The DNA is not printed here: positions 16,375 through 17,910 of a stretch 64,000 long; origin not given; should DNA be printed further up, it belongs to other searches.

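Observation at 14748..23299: Unusual redox operon: HdrA-like / QmoC-like / HdrA / MvhD / MvhG / MvhA / maturation protease / Cys-rich ORF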

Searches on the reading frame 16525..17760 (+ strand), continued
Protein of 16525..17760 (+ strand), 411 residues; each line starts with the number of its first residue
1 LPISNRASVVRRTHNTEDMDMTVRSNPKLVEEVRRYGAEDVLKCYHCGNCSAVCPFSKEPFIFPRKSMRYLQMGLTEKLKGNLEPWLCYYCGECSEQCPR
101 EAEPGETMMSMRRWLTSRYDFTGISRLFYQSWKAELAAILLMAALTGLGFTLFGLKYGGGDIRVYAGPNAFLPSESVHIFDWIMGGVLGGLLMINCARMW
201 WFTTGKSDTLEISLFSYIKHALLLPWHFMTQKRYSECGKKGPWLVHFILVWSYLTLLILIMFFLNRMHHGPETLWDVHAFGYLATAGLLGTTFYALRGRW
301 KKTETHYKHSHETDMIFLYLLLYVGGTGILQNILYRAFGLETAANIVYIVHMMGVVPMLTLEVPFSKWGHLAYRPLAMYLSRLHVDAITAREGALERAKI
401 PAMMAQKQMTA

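Call 43: search_protein_families(library=pfam, proteins=[L045:2537-3823:+, L045:4295-4612:+, L045:4683-5285:+, L045:5269-6066:+, L045:6139-7203:+, L045:7092-8030:+, L045:13339-14427:+, L058:4880-7777:+, L058:7774-9756:+, L058:11219-11698:+], max_evalue=0.0001)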
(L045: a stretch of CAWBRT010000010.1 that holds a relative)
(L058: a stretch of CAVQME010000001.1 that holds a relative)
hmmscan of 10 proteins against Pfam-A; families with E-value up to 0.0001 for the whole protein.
L045:2537-3823:+ (428 aa): 2 families
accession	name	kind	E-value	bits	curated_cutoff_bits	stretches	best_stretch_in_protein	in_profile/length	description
PF13194.11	DUF4010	-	7.9e-44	150.3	30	1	203-406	1-206/210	Domain of unknown function (DUF4010)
PF02308.21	MgtC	-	1.2e-14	55.1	31.4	1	41-155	1-120/121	MgtC family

L045:4295-4612:+ (105 aa): 0 families

L045:4683-5285:+ (200 aa): 1 family
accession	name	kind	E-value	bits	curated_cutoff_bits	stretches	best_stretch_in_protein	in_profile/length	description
PF02662.21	FlpD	-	6.9e-50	168.6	22.3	1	60-182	1-123/123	Methyl-viologen-reducing hydrogenase, delta subunit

L045:5269-6066:+ (265 aa): 4 families
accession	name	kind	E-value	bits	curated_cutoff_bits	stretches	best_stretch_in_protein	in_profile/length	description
PF13183.11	Fer4_8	-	3.5e-06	27.9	27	1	177-246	2-68/68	4Fe-4S dicluster domain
PF12797.12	Fer4_2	-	4.8e-06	26.6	24.5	0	177-191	7-21/22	4Fe-4S binding domain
PF13534.11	Fer4_17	-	8.8e-06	26.6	22.2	1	179-246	1-60/61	4Fe-4S dicluster domain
PF00037.32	Fer4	-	6.6e-05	23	21.1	0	178-191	6-19/24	4Fe-4S binding domain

L045:6139-7203:+ (354 aa): 8 families
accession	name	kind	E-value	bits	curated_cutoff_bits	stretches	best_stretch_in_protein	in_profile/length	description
PF17179.9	Fer4_22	-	5e-31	107.9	27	1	239-332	1-94/95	4Fe-4S dicluster domain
PF13237.11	Fer4_10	-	3.9e-08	33.5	25.5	1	314-332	4-22/53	4Fe-4S dicluster domain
PF00037.32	Fer4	-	2.8e-07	30.5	21.1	0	315-331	4-20/24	4Fe-4S binding domain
PF12838.12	Fer4_7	-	3e-06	28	27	0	239-331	1-50/52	4Fe-4S dicluster domain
PF25160.1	LdpA_Fe-S-bd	-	6.6e-06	26.3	27.6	0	237-252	25-40/49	LdpA Fe-S cluster-binding domain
PF14697.11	Fer4_21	-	2.7e-05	24.6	35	0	318-331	40-53/59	4Fe-4S dicluster domain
PF12797.12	Fer4_2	-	4.3e-05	23.6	24.5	0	317-331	8-22/22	4Fe-4S binding domain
PF13187.11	Fer4_9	-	8.7e-05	22.9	27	0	319-343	2-26/52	4Fe-4S dicluster domain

L045:7092-8030:+ (312 aa): 3 families
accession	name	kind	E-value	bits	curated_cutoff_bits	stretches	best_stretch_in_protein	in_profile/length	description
PF00175.26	NAD_binding_1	-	4.2e-17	63.2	22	1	150-254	1-107/109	Oxidoreductase NAD-binding domain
PF10418.14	DHODB_Fe-S_bind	-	3.5e-11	43.1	23.9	1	273-305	1-40/41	Iron-sulfur cluster binding domain of dihydroorotate dehydrogenase B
PF00970.30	FAD_binding_6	-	5.6e-06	27.1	21.1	1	46-136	3-96/99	Oxidoreductase FAD-binding domain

L045:13339-14427:+ (362 aa): 1 family
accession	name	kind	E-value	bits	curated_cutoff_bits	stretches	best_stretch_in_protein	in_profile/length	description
PF02615.19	Ldh_2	-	4.8e-121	404.4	38.8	1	10-338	3-332/333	Malate/L-lactate dehydrogenase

L058:4880-7777:+ (965 aa): 15 families
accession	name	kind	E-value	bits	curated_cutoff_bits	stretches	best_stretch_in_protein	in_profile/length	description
PF07992.20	Pyr_redox_2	-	6.5e-48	164.1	26.1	3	315-605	1-291/291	Pyridine nucleotide-disulphide oxidoreductase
PF13450.12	NAD_binding_8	-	3.5e-17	62.9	21.9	2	319-354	1-36/68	NAD(P)-binding Rossmann-like domain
PF14691.11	Fer4_20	-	5.6e-16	58.8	25.8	1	223-302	29-111/113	Dihydroprymidine dehydrogenase domain II, 4Fe-4S cluster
PF13738.12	Pyr_redox_3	-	2.5e-14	53.6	30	1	399-589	126-305/305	Pyridine nucleotide-disulphide oxidoreductase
PF01266.30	DAO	-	3.1e-13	50.4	27.9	1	316-350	1-35/353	FAD dependent oxidoreductase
PF00070.33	Pyr_redox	-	9.6e-12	45.7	22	0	76-109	2-35/82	Pyridine nucleotide-disulphide oxidoreductase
PF12831.13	FAD_oxidored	-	9.3e-11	42.1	27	2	317-364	2-49/416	FAD dependent oxidoreductase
PF00890.30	FAD_binding_2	-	4e-09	36.6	20.4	1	317-357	2-49/414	FAD binding domain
PF01494.25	FAD_binding_3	-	6.3e-08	32.7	22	0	316-348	3-35/349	FAD binding domain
PF13241.12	NAD_binding_7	-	5.1e-07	30.7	22.1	0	439-489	3-49/104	Putative NAD(P)-binding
PF00743.25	FMO-like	-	7.1e-07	28.5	22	0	394-470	135-209/532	Flavin-binding monooxygenase-like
PF01134.28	GIDA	-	7.4e-07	29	22.1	0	316-344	1-29/391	Glucose inhibited division protein A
PF01593.30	Amino_oxidase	-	8.7e-07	29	19.8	0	325-353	2-30/443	Flavin containing amine oxidoreductase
PF03486.20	HI0933_like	-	6.6e-06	26.2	50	0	316-351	2-37/244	HI0933-like protein Rossmann domain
PF01946.23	Thi4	-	9.2e-06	25.5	26.2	0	316-353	19-57/235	Thi4 family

L058:7774-9756:+ (660 aa): 13 families
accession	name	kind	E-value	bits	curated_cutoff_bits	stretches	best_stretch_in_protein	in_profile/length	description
PF07992.20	Pyr_redox_2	-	1e-13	51.8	26.1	1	211-330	2-112/291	Pyridine nucleotide-disulphide oxidoreductase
PF12838.12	Fer4_7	-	1.3e-09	38.8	27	1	577-625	1-52/52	4Fe-4S dicluster domain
PF14697.11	Fer4_21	-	2.4e-09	37.6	35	1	571-627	1-58/59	4Fe-4S dicluster domain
PF13237.11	Fer4_10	-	1.6e-08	34.7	25.5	1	572-622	3-53/53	4Fe-4S dicluster domain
PF00037.32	Fer4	-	5.5e-08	32.8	21.1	1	605-627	2-24/24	4Fe-4S binding domain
PF12797.12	Fer4_2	-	2.6e-07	30.6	24.5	1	572-590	4-22/22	4Fe-4S binding domain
PF12837.12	Fer4_6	-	4.1e-07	30.1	25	0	570-592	1-23/24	4Fe-4S binding domain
PF13187.11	Fer4_9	-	4.9e-07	30.1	27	1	577-626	1-52/52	4Fe-4S dicluster domain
PF12831.13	FAD_oxidored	-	9.4e-07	28.9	27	1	213-273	3-65/416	FAD dependent oxidoreductase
PF13484.11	Fer4_16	-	4.3e-06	27.8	30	0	611-636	2-26/66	4Fe-4S double cluster binding domain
PF00890.30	FAD_binding_2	-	6.2e-06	26.1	20.4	1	212-246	2-36/414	FAD binding domain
PF13459.11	Fer4_15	-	1.2e-05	26.4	22.4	0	572-589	2-19/66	4Fe-4S single cluster domain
PF13450.12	NAD_binding_8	-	3.1e-05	24.6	21.9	0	214-249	1-36/68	NAD(P)-binding Rossmann-like domain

L058:11219-11698:+ (159 aa): 2 families
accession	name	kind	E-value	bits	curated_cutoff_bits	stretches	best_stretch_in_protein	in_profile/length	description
PF13686.11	DrsE_2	-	3.4e-63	212.7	25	1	4-158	2-156/156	DsrE/DsrF/DrsH-like family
PF02635.20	DsrE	-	5.1e-09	36.8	22.7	0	83-150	38-107/116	DsrE/DsrF-like family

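Call 44: predict_structure(alignment_id=A1)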
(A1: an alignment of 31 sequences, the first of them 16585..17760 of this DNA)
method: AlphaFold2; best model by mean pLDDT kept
length: 391 residues; sequences in the alignment: 31
mean_pLDDT: 78.2   pTM: 0.78
mean pLDDT of the five models: 78.2, 76.7, 74.6, 73.2, 67.8
residues with pLDDT >= 90: 126; 70-90: 150; 50-70: 71; < 50: 44
segments of 3 or more residues with pLDDT < 50: 25-45, 72-83, 383-391
pLDDT, mean of each block of 10 residues (from residue 1): 63 72 46 42 48 63 63 45 56 80 86 92 97 95 91 91 91 89 81 92 88 70 86 91 83 86 93 88 68 82 94 93 96 94 75 81 85 72 44 47
secondary structure, 60 per line:
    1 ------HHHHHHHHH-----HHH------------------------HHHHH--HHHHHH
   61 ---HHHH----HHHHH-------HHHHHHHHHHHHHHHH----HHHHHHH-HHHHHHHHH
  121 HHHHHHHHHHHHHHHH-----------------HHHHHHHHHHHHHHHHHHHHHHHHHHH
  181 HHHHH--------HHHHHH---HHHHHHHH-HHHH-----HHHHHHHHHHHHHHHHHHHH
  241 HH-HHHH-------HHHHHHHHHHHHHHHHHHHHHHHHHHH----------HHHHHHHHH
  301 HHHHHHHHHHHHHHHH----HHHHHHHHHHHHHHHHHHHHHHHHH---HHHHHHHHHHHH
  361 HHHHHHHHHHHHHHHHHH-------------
elements in order: H7-15 H48-52 H55-60 H64-67 H72-76 H84-99 H104-110 H112-136 H154-185 H194-199 H203-210 H212-215 H221-242 H244-247 H255-281 H292-316 H321-345 H349-378

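Call 72: search_protein_families(library=pfam, proteins=[L019:13320-14138:+, L019:14128-14523:+, L019:14536-16182:+, L019:16857-17477:+, L017:16201-18174:+, L017:18227-18748:+, L017:18783-20354:+, L019:7123-8049:+, L074:5292-6164:+, L074:7150-8091:+], max_evalue=0.0001)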
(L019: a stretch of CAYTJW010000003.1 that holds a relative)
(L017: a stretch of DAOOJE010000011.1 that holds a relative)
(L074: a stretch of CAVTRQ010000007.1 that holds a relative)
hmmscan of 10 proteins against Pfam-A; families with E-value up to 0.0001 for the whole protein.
L019:13320-14138:+ (272 aa): 5 families
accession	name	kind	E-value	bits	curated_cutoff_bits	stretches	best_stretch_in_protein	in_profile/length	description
PF12797.12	Fer4_2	-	2.3e-07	30.7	24.5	1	207-226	2-21/22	4Fe-4S binding domain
PF00037.32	Fer4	-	3.2e-06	27.2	21.1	1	213-228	6-21/24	4Fe-4S binding domain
PF13237.11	Fer4_10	-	3.3e-06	27.4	25.5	0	209-227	3-21/53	4Fe-4S dicluster domain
PF13183.11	Fer4_8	-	9e-06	26.6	27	0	163-229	3-68/68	4Fe-4S dicluster domain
PF13187.11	Fer4_9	-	1.2e-05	25.7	27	1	164-228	1-50/52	4Fe-4S dicluster domain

L019:14128-14523:+ (131 aa): 2 families
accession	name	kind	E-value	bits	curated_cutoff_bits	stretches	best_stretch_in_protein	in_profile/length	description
PF04879.21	Molybdop_Fe4S4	-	9.7e-19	67.5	22.7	1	6-55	4-53/55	Molybdopterin oxidoreductase Fe4S4 domain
PF00384.28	Molybdopterin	-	1.7e-13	50.8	24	1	60-131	1-81/353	Molybdopterin oxidoreductase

L019:14536-16182:+ (548 aa): 2 families
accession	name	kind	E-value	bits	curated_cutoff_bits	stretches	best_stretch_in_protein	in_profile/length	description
PF00384.28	Molybdopterin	-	1.8e-63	215.1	24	1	12-342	97-352/353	Molybdopterin oxidoreductase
PF01568.27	Molydop_binding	-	4.4e-33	114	26.8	1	426-532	1-110/110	Molydopterin dinucleotide binding domain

L019:16857-17477:+ (206 aa): 1 family
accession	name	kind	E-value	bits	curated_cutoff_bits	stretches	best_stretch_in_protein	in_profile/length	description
PF12804.13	NTP_transf_3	-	6.2e-36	124.4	27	1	8-152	1-151/160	MobA-like NTP transferase domain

L017:16201-18174:+ (657 aa): 6 families
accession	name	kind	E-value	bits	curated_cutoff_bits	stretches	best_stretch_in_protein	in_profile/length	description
PF02518.31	HATPase_c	-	5.2e-32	111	26.4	1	541-653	1-110/111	Histidine kinase-, DNA gyrase B-, and HSP90-like ATPase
PF13185.12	GAF_2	-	2.1e-16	60.8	28.6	1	274-413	2-136/136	GAF domain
PF13492.12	GAF_3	-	1.3e-14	55.1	27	1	276-414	2-129/129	GAF domain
PF01590.32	GAF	-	1.9e-13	51.5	22.4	1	276-412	2-133/133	GAF domain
PF00512.31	HisKA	-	4.1e-13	49.6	26.9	1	428-494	2-65/66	His Kinase A (phospho-acceptor) domain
PF25323.1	6TM_PilS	-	1.7e-05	25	27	1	77-192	36-147/189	PilS-like transmembrane domain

L017:18227-18748:+ (173 aa): 1 family
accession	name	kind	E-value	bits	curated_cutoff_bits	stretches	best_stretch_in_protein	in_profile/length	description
PF03364.25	Polyketide_cyc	-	1.8e-06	28.7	23.4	1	29-146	2-113/126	Polyketide cyclase / dehydrase and lipid transport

L017:18783-20354:+ (523 aa): 3 families
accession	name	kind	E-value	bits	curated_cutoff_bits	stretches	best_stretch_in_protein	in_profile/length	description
PF02541.22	Ppx-GppA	-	2.6e-50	171.9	27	1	49-320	11-283/285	Ppx/GppA phosphatase family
PF21447.3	Ppx-GppA_III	-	1e-32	113.8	27.3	1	339-478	5-143/177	Ppx/GppA phosphatase, domain III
PF01966.28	HD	-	2.6e-09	37.8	22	1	353-469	4-115/116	HD domain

L019:7123-8049:+ (308 aa): 1 family
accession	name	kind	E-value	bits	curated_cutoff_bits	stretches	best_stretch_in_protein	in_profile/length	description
PF00072.30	Response_reg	-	5.8e-29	100.9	30.2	2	181-298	1-110/111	Response regulator receiver domain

L074:5292-6164:+ (290 aa): 3 families
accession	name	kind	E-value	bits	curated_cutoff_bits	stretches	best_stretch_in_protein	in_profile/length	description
PF12797.12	Fer4_2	-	4.7e-06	26.7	24.5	1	176-191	6-21/22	4Fe-4S binding domain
PF13183.11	Fer4_8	-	6e-06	27.1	27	1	178-246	3-68/68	4Fe-4S dicluster domain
PF00037.32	Fer4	-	4.1e-05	23.6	21.1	0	176-191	4-19/24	4Fe-4S binding domain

L074:7150-8091:+ (313 aa): 3 families
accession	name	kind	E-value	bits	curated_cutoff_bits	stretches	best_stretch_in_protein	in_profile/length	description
PF00175.26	NAD_binding_1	-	1.1e-19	71.6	22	1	151-255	1-107/109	Oxidoreductase NAD-binding domain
PF10418.14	DHODB_Fe-S_bind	-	6.5e-11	42.2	23.9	1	274-306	1-40/41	Iron-sulfur cluster binding domain of dihydroorotate dehydrogenase B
PF00970.30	FAD_binding_6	-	2.7e-07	31.3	21.1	1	50-137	6-96/99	Oxidoreductase FAD-binding domain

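Call 80: search_solved_structures(query=A1, max_evalue=10, show_alignments=0)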
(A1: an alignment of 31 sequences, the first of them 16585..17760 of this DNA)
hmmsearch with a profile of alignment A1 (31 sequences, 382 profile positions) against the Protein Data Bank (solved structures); distinct sequences matched with E-value up to 10: 68 (the best 60 are shown).
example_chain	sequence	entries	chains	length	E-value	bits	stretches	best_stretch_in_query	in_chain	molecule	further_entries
7bkb_C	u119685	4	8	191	2.5e-14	56.3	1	6-94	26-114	CoB--CoM heterodisulfide reductase subunit C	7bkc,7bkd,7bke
5odc_C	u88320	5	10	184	4.1e-11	45.7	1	21-98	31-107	Heterodisulfide reductase, subunit C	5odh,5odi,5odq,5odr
8rvv_C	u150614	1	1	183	1.4e-10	44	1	8-83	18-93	H(2):CoB-CoM heterodisulfide,ferredoxin reductase subunit C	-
8rvu_c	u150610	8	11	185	1.5e-10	43.9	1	8-83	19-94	H(2):CoB-CoM heterodisulfide,ferredoxin reductase subunit C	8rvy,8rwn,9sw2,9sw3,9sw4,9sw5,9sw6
9sfi_E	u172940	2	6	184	2e-10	43.5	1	21-96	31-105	H(2)/formate:CoB-CoM heterodisulfide,ferredoxin reductase subunit C2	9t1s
9sfi_U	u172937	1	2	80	3.8e-06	29.4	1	22-82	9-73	4Fe-4S binding protein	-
5t5i_G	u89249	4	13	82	0.0002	23.7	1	24-82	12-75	Tungsten formylmethanofuran dehydrogenase subunit fwdG | Tungsten formylmethanofuran dehydrogenase, subunit G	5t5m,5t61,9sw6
1kf6_B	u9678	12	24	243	0.0052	19.1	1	21-87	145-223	FUMARATE REDUCTASE IRON-SULFUR PROTEIN | Fumarate reductase iron-sulfur subunit | Fumarate reductase (Anaerobic), Fe-S subunit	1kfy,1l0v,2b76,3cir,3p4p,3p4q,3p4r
5t5i_F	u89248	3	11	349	0.0084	18.4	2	17-82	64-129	Tungsten formylmethanofuran dehydrogenase subunit fwdF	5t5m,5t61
9sw6_H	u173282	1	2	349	0.0093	18.3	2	20-82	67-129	Tungsten formylmethanofuran dehydrogenase, subunit F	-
9eri_C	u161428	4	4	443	0.031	16.5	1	22-81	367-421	Na(+)-translocating ferredoxin:NAD(+) oxidoreductase complex subunit C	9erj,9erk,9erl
9ojn_A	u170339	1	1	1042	0.083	15.1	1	66-95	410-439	Iron-sulfur-binding reductase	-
6lum_B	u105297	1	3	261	0.1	14.8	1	19-95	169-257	Succinate dehydrogenase subunit B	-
7bkb_L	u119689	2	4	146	0.15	14.3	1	20-81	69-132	Formylmethanofuran dehydrogenase, subunit G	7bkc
7q4v_A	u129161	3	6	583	0.16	14.2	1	7-82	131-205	Iron hydrogenase HydA1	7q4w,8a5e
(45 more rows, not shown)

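Call 82: search_protein_families(library=pfam, proteins=[L045:10301-11152:+, L058:10301-11131:+, L019:10292-11161:+], max_evalue=10)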
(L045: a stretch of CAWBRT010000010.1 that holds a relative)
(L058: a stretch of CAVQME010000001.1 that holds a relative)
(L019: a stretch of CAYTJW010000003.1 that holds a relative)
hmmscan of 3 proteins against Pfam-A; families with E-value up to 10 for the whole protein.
L045:10301-11152:+ (284 aa): 2 families
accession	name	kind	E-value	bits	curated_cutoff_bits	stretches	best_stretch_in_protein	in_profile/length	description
PF02665.19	Nitrate_red_gam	-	0.0039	17.3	22.9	1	162-216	94-146/217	Nitrate reductase gamma subunit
PF12400.13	STIMATE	-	0.12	13.3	22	1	59-146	5-82/124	STIMATE family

L058:10301-11131:+ (277 aa): 3 families
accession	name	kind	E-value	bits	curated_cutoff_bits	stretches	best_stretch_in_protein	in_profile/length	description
PF19592.4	DUF6097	-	0.83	10.3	27.5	1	112-199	48-120/152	Family of unknown function (DUF6097)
PF14015.11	DUF4231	-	1.4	9.8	24.7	0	157-193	38-74/103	Protein of unknown function (DUF4231)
PF01545.26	Cation_efflux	-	1.4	9.1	26.6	1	162-224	69-131/198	Cation efflux family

L019:10292-11161:+ (289 aa): 1 family
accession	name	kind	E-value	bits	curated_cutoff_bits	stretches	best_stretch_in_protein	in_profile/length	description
PF24380.1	DUF7536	-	3.7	8.3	27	1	85-137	23-74/91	Family of unknown function (DUF7536)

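Call 87: search_protein_representatives(protein=window:16585-17760:+)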
Query: 391 residues. Proteins with E-value up to 0.001 (for the whole library): 2052; up to 1e-10: 571; up to 1e-30: 156. The best 150 are listed.
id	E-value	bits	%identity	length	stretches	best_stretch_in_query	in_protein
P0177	1.7e-131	455.5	56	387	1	1-370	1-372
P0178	1.6e-112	393.0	67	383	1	1-253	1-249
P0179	1.1e-97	344.1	58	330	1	1-259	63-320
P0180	1.5e-92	327.2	47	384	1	3-366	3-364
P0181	8.5e-87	308.3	41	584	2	4-368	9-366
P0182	1.3e-84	301.1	73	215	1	1-171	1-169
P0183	5.8e-80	285.7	65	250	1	1-187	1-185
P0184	1.7e-79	284.2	41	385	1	3-368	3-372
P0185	2.5e-78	280.4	40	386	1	4-367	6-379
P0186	5.1e-77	276.1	42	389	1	2-370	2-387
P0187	1.4e-76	274.6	43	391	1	7-362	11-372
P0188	6.4e-76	272.4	38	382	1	4-369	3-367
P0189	1.2e-75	271.6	41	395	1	9-376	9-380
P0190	1.4e-74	268.0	49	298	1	88-374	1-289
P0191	2.7e-71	257.2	37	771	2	8-365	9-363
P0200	3.6e-65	237.0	35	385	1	5-367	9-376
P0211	7.5e-57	209.6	33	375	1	6-364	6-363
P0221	8.6e-51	189.7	32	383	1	7-362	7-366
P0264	2.7e-40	155.1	30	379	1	12-362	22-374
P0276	1.7e-38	149.2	30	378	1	8-363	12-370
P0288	1.0e-36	143.3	28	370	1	9-361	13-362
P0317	1.4e-33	133.0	30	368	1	4-358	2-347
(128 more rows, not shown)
